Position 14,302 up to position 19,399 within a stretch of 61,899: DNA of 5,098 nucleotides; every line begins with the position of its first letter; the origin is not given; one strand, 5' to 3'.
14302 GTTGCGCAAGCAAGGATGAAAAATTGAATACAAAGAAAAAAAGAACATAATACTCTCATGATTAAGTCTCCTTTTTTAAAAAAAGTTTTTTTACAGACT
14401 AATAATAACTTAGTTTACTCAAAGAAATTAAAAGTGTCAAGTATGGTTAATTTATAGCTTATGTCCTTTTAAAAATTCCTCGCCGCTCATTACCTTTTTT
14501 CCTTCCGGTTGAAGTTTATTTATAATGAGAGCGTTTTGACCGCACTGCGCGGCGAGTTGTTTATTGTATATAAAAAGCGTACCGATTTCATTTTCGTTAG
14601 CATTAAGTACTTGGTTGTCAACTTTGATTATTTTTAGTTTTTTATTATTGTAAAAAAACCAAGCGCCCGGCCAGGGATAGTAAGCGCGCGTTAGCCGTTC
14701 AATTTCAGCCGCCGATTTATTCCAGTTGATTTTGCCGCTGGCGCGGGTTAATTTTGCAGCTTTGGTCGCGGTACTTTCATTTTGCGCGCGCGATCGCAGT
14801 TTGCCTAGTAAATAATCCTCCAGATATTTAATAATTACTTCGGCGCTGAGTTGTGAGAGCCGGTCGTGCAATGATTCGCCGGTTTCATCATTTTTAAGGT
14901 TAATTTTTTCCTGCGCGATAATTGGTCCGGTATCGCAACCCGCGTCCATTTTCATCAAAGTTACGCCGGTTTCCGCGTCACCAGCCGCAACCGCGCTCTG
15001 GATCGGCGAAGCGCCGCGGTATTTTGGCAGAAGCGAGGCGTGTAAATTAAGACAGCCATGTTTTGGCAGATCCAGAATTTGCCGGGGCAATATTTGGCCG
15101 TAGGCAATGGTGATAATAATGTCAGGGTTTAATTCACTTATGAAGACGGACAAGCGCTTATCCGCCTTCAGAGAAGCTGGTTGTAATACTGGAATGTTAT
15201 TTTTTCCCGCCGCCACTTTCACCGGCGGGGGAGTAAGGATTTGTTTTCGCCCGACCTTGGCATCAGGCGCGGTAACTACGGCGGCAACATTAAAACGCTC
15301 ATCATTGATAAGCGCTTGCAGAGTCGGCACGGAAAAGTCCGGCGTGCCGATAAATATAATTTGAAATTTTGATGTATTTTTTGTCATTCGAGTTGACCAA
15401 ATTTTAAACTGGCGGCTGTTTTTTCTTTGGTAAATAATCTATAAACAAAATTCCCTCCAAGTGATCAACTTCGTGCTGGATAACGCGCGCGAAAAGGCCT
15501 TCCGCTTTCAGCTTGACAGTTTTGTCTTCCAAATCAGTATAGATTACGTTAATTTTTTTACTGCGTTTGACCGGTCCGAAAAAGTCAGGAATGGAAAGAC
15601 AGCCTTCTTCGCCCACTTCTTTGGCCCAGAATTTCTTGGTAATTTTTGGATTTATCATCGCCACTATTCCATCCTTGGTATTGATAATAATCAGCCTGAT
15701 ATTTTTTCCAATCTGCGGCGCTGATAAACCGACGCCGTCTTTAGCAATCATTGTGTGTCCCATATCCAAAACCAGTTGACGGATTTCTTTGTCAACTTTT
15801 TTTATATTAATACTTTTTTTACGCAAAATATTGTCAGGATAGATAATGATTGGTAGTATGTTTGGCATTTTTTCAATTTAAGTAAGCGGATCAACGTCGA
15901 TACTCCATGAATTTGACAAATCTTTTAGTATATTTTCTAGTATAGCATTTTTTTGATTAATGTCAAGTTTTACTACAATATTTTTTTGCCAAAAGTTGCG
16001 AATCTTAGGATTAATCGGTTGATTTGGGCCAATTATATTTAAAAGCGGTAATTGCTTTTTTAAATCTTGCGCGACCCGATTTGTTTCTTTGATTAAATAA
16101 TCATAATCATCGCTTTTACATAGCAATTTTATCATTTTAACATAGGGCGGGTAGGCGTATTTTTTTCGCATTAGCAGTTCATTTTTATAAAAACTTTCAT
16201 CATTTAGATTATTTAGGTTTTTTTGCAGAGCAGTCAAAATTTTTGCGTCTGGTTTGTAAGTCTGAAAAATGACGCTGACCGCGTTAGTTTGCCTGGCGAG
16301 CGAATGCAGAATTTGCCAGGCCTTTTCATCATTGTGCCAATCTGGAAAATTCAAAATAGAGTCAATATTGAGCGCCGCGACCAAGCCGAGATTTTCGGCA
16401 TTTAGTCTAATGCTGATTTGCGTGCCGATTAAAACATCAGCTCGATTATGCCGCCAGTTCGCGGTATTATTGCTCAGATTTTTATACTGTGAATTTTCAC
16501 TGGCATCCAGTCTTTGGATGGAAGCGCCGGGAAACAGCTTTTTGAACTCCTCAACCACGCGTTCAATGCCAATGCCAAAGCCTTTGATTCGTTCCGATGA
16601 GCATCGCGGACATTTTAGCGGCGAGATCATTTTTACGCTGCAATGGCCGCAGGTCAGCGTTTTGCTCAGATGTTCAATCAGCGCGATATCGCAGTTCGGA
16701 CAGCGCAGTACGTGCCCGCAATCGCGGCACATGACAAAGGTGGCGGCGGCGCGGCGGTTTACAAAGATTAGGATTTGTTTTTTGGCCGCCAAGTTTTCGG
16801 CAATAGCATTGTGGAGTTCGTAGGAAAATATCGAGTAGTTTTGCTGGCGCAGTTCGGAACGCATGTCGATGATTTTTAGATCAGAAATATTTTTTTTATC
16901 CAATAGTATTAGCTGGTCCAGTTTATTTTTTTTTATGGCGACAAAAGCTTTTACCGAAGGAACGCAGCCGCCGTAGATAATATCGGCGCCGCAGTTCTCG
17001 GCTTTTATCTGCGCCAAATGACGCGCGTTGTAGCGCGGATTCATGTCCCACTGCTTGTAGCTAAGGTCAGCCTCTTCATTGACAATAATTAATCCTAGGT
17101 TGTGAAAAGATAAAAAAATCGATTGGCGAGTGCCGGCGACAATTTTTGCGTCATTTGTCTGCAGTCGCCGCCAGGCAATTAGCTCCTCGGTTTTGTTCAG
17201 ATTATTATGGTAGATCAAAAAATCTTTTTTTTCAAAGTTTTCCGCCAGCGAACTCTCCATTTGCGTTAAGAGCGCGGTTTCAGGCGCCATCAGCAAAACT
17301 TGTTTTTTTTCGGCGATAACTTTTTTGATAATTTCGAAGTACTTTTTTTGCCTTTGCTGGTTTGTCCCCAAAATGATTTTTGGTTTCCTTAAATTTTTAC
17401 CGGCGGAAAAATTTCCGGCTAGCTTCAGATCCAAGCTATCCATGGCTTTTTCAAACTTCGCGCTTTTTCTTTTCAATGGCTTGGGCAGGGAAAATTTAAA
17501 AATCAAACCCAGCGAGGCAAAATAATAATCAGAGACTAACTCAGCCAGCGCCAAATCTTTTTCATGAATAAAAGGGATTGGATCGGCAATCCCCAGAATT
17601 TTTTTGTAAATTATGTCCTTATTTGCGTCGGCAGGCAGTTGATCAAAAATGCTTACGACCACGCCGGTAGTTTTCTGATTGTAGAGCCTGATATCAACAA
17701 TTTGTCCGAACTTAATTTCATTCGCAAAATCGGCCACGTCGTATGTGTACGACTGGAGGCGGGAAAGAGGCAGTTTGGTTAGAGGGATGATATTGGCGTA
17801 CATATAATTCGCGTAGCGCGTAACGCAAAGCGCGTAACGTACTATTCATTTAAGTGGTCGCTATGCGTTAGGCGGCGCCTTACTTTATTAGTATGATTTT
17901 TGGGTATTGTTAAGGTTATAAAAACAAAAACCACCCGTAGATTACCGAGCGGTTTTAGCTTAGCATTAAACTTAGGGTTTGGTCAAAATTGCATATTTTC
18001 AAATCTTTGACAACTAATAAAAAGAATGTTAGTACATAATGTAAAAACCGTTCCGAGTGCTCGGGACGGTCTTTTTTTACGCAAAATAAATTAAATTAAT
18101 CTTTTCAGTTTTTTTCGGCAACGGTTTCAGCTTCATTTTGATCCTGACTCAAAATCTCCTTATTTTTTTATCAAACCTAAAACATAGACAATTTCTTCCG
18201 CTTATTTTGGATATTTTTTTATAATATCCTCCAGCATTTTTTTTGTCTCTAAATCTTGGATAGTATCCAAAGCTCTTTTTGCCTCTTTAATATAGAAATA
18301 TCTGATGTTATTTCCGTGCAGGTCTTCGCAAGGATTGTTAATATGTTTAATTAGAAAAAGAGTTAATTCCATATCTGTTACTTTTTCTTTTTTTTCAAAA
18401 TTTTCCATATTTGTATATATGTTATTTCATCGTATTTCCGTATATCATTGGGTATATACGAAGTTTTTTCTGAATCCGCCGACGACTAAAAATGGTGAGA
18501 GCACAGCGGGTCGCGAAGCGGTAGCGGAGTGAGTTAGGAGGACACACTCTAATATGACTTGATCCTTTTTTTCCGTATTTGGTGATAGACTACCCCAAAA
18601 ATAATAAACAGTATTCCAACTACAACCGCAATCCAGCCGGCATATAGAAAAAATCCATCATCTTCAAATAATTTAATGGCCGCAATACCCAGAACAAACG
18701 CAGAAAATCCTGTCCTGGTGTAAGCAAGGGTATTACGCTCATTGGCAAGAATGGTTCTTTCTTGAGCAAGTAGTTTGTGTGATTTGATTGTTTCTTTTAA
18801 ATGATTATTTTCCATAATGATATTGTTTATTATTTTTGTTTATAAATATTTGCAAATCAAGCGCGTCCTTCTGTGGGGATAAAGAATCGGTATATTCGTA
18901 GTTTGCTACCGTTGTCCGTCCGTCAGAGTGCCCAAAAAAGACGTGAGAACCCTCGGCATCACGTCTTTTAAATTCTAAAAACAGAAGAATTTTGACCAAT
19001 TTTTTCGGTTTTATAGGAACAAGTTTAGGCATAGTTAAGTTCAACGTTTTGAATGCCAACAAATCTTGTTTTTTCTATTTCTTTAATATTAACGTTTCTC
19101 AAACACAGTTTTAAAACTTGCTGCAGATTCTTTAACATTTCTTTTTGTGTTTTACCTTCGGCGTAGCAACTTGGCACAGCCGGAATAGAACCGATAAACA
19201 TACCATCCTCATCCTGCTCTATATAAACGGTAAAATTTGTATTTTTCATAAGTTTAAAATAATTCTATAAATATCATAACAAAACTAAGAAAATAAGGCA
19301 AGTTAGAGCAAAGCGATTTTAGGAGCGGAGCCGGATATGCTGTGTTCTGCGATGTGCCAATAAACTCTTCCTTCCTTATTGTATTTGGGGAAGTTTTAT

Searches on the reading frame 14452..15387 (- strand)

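Call 42: search_protein_families(library=pfam, proteins=[window:14452-15387:-], max_evalue=0.001)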
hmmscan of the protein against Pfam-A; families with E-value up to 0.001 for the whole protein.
window:14452-15387:- (311 aa): 2 families
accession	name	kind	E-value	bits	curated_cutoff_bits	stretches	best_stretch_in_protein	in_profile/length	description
PF00551.24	Formyl_trans_N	-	2e-39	135.7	26.1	1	10-187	3-179/181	Formyl transferase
PF02911.23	Formyl_trans_C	-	3.3e-27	95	21.1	1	212-309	1-99/100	Formyl transferase, C-terminal domain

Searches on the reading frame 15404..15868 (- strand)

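Call 42: search_protein_families(library=pfam, proteins=[window:15404-15868:-], max_evalue=0.001)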
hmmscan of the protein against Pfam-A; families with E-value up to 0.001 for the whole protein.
window:15404-15868:- (154 aa): 1 family
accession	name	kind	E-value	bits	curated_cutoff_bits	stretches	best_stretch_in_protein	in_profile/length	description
PF01327.26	Pep_deformylase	-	4.7e-48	163.2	22.8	1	5-151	2-155/156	Polypeptide deformylase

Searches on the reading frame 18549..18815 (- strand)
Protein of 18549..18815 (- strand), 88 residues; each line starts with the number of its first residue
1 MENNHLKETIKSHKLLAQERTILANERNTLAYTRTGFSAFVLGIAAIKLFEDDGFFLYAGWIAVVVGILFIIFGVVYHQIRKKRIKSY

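Call 42: search_protein_families(library=pfam, proteins=[window:18549-18815:-], max_evalue=0.001)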
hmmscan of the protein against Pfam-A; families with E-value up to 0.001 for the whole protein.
window:18549-18815:- (88 aa): 1 family
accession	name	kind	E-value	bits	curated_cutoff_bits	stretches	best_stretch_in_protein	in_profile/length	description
PF02656.20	DUF202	-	9.2e-13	48.9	23.4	1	20-83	1-67/68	Domain of unknown function (DUF202)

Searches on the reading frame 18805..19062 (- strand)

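Call 42: search_protein_families(library=pfam, proteins=[window:18805-19062:-], max_evalue=0.001)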
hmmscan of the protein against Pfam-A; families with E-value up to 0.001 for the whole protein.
window:18805-19062:- (85 aa): 1 family
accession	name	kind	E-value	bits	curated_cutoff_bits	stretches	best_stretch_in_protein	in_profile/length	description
PF07927.17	HicA_toxin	-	0.00015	22.2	27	1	20-52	2-36/58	HicA toxin of bacterial toxin-antitoxin,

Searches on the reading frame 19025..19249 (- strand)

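Call 60: search_protein_families(library=pfam, proteins=[window:19025-19249:-], max_evalue=0.01)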
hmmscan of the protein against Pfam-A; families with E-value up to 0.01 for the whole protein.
window:19025-19249:- (74 aa): 2 families
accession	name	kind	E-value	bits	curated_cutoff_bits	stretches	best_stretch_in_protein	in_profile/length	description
PF21748.3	UPF0150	-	9.8e-07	29.1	27.3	1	11-46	14-49/64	UPF0150-like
PF15919.11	HicB_lk_antitox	-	0.00048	20.7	27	1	6-53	1-48/123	HicB_like antitoxin of bacterial toxin-antitoxin system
